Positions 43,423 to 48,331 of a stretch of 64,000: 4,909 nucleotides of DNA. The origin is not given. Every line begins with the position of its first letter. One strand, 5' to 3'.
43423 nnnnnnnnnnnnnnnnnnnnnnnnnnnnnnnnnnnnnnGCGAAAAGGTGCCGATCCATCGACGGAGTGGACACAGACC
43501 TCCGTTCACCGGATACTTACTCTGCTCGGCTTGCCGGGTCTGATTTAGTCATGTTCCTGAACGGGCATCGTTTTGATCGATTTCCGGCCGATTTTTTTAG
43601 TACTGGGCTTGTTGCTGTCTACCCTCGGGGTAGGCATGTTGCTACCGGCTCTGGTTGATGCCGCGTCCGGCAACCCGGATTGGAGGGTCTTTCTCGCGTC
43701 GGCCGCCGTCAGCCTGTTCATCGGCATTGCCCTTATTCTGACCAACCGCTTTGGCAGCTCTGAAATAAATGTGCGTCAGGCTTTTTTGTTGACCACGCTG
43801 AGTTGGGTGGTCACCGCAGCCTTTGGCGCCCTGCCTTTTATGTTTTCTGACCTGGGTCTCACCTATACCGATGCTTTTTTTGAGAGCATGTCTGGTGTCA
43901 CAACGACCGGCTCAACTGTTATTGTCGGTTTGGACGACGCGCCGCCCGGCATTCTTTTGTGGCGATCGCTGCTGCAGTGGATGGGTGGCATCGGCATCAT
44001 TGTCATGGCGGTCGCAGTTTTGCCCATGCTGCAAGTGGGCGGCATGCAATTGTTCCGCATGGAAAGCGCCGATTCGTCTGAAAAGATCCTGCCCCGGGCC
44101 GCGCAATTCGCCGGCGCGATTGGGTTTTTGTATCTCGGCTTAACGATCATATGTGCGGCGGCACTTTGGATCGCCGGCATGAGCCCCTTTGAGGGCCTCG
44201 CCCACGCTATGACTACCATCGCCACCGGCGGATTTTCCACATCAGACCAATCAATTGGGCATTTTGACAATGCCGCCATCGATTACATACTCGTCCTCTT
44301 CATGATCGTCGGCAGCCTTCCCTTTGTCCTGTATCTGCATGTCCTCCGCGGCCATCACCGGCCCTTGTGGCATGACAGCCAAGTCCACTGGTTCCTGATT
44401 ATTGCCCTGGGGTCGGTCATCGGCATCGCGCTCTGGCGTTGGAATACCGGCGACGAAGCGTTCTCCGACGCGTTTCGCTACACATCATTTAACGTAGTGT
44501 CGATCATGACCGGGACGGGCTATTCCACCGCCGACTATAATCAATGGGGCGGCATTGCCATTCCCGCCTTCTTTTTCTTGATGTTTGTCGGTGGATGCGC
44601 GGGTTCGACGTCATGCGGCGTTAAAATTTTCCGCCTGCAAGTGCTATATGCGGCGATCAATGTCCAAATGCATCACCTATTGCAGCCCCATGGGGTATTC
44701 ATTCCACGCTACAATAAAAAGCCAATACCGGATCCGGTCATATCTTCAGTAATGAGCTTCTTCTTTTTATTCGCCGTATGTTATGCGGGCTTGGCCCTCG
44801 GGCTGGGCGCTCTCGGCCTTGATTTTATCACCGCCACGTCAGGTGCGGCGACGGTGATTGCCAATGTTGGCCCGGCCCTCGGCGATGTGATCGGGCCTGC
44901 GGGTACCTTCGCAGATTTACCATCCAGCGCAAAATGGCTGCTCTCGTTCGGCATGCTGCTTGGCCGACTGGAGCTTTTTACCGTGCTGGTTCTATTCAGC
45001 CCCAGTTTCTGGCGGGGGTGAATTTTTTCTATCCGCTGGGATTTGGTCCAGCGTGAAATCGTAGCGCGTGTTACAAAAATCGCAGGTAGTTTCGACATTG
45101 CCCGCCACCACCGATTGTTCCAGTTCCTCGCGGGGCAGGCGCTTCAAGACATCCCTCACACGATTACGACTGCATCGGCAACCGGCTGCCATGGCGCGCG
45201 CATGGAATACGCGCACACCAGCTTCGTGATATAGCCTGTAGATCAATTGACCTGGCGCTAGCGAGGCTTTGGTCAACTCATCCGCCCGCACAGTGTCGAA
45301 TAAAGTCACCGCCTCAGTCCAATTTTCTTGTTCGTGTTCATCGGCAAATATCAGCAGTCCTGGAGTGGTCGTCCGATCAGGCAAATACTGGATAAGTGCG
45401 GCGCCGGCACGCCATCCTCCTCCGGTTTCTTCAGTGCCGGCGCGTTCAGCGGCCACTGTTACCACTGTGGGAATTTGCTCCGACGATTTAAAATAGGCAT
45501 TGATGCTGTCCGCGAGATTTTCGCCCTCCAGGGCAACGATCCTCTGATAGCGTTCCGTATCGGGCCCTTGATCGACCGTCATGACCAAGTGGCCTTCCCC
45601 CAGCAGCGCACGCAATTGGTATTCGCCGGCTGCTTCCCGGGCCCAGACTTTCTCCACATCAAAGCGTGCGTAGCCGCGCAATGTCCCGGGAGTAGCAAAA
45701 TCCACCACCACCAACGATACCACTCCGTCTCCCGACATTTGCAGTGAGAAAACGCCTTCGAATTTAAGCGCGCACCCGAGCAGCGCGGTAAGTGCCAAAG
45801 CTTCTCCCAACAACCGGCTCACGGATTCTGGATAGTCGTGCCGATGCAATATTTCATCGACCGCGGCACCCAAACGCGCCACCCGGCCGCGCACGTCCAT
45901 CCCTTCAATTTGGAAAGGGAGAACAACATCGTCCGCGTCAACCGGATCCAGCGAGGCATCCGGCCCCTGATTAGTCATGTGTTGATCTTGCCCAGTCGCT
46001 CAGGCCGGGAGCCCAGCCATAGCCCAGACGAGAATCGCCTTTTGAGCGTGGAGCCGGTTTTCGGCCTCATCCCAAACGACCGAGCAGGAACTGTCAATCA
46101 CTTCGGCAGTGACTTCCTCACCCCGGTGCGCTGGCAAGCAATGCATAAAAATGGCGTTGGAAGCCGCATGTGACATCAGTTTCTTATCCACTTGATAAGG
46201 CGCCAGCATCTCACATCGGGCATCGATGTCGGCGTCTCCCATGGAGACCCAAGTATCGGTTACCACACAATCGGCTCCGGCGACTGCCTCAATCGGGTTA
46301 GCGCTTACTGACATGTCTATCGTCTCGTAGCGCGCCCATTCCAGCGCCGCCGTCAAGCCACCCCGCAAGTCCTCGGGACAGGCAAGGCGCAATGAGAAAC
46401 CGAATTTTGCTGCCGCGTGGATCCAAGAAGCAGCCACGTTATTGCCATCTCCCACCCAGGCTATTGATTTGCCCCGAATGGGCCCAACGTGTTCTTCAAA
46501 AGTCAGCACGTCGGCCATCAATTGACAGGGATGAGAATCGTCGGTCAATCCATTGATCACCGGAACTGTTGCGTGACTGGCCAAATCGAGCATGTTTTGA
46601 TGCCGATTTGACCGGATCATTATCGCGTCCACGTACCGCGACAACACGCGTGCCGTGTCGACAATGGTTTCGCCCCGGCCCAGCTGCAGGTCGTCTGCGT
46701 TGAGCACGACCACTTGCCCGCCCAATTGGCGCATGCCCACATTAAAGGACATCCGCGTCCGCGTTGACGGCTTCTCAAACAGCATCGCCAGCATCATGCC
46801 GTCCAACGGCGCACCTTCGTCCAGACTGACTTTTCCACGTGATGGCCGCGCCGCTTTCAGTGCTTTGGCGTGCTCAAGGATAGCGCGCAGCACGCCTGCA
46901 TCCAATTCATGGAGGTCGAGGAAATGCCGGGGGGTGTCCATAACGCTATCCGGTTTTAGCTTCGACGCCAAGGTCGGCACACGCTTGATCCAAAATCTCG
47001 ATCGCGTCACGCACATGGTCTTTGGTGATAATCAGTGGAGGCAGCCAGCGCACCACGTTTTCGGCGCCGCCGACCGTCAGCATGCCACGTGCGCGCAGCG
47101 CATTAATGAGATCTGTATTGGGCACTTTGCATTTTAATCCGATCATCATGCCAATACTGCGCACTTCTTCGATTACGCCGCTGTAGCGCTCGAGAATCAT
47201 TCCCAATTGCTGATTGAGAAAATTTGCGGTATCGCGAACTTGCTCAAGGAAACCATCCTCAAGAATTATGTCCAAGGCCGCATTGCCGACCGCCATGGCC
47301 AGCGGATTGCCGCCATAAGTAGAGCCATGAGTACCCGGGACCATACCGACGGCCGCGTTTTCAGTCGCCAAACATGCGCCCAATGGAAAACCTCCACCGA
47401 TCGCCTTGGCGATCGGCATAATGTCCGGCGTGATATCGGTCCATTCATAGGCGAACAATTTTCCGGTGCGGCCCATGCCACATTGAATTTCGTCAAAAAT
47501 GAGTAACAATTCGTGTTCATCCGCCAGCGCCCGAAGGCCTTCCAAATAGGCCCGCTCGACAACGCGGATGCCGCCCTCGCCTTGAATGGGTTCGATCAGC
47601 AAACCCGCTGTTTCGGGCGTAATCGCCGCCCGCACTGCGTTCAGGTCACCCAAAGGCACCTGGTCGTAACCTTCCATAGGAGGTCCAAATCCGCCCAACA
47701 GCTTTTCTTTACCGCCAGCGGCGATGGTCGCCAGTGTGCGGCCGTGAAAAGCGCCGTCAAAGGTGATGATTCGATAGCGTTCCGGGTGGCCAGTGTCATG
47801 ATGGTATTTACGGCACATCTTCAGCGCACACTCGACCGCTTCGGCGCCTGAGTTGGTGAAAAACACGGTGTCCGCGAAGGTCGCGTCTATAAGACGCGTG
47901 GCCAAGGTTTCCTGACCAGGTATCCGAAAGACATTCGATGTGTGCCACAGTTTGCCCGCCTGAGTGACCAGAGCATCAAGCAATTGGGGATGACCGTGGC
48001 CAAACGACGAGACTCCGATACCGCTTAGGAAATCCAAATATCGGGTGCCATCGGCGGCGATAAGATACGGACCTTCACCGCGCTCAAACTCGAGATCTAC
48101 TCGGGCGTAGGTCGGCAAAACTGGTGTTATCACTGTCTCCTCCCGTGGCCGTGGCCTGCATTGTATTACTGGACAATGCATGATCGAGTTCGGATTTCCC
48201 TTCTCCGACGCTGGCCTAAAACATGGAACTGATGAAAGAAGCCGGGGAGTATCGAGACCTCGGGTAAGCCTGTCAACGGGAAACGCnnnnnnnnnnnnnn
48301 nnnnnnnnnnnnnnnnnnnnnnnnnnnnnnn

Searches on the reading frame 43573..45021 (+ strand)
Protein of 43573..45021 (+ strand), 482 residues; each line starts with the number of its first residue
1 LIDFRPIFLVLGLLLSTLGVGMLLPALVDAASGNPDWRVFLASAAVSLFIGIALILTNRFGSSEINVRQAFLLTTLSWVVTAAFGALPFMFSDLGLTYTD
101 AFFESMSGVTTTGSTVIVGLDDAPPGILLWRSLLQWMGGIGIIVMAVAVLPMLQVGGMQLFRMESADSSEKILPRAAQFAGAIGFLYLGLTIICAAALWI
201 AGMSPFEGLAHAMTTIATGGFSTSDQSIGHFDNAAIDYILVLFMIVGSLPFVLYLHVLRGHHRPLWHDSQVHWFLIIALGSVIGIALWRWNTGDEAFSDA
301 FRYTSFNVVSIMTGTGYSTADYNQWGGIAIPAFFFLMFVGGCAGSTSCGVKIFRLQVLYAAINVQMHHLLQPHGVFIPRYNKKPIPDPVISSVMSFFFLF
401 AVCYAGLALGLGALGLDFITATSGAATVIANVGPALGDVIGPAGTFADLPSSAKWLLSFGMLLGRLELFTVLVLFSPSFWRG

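Call 7: search_protein_families(library=pfam, proteins=[window:43573-45021:+], max_evalue=0.00001)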
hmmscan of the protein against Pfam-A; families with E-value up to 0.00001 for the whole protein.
window:43573-45021:+ (482 aa): 1 family
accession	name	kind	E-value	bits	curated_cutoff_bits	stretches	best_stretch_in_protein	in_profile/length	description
PF02386.22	TrkH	-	2e-60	205.2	27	1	40-477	5-495/502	Cation transport protein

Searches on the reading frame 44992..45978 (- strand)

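Call 37: search_protein_families(library=pfam, proteins=[window:44992-45978:-], max_evalue=0.00001)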
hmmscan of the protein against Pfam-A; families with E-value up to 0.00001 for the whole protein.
window:44992-45978:- (328 aa): 1 family
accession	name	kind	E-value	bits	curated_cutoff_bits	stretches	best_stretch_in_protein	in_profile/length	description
PF01430.24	HSP33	-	1.8e-68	231.4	21.4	1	17-309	1-273/273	Hsp33 protein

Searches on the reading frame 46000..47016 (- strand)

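Call 37: search_protein_families(library=pfam, proteins=[window:46000-47016:-], max_evalue=0.00001)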
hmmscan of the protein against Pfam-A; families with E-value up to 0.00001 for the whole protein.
window:46000-47016:- (338 aa): 2 families
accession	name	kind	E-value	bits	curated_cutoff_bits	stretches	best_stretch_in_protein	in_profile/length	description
PF00185.30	OTCace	-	2.1e-52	177.8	29.4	1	182-331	2-156/157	Aspartate/ornithine carbamoyltransferase, Asp/Orn binding domain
PF02729.26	OTCace_N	-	2.1e-47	161.4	29.9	1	30-175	1-148/148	Aspartate/ornithine carbamoyltransferase, carbamoyl-P binding domain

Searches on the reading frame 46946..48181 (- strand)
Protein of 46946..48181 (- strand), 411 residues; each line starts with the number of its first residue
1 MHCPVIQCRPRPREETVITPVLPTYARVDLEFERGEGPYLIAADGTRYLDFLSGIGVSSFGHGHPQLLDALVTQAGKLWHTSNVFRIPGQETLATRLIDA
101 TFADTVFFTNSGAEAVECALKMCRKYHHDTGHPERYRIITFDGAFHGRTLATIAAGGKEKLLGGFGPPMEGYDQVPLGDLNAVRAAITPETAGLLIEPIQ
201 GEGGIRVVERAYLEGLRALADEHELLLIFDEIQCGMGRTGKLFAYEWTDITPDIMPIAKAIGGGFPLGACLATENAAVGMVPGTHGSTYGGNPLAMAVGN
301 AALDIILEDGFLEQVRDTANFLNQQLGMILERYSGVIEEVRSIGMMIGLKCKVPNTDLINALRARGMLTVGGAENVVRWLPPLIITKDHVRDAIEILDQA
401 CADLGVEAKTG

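Call 7: search_protein_families(library=pfam, proteins=[window:46946-48181:-], max_evalue=0.00001)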
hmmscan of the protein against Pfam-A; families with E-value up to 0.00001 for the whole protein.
window:46946-48181:- (411 aa): 1 family
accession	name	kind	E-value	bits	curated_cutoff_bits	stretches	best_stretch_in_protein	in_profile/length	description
PF00202.27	Aminotran_3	-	2.5e-115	385.8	30.5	1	30-400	11-402/403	Aminotransferase class-III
